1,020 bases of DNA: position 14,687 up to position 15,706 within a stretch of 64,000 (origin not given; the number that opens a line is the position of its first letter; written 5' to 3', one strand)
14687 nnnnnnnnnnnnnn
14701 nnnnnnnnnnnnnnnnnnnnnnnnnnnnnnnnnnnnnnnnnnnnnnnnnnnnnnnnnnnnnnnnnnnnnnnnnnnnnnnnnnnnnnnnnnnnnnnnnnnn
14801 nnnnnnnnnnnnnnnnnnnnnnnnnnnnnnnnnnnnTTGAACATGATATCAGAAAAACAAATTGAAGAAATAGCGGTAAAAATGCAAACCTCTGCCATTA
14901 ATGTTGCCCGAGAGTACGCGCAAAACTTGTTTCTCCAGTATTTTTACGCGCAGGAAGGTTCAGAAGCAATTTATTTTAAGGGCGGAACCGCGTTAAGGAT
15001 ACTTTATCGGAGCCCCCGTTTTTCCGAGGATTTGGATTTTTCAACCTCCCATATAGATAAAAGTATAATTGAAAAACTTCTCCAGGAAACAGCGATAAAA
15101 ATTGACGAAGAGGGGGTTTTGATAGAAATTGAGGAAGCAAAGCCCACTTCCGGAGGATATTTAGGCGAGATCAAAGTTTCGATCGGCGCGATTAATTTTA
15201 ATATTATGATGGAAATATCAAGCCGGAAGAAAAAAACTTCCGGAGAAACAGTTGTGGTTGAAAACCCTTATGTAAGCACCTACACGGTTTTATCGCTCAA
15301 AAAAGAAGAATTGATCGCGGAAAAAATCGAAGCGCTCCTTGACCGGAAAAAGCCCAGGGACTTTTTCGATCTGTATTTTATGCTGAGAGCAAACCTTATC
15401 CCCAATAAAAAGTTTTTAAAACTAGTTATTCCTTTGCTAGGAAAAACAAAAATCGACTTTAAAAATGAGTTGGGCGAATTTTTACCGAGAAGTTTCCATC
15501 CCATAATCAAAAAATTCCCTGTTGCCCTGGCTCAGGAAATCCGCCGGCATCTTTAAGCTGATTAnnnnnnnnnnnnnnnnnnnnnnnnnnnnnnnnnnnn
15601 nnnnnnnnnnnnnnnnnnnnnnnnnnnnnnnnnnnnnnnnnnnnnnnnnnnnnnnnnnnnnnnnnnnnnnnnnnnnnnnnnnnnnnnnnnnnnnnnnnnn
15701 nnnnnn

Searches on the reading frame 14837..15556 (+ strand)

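Call 30: search_protein_families(library=pfam, proteins=[window:14837-15556:+], max_evalue=0.01)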
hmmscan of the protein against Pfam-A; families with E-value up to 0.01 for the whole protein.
window:14837-15556:+ (239 aa): 1 family
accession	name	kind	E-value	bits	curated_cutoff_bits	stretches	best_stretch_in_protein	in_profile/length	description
PF08843.17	AbiEii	-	1.2e-27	97.8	22.5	1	33-193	3-178/238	Nucleotidyl transferase AbiEii toxin, Type IV TA system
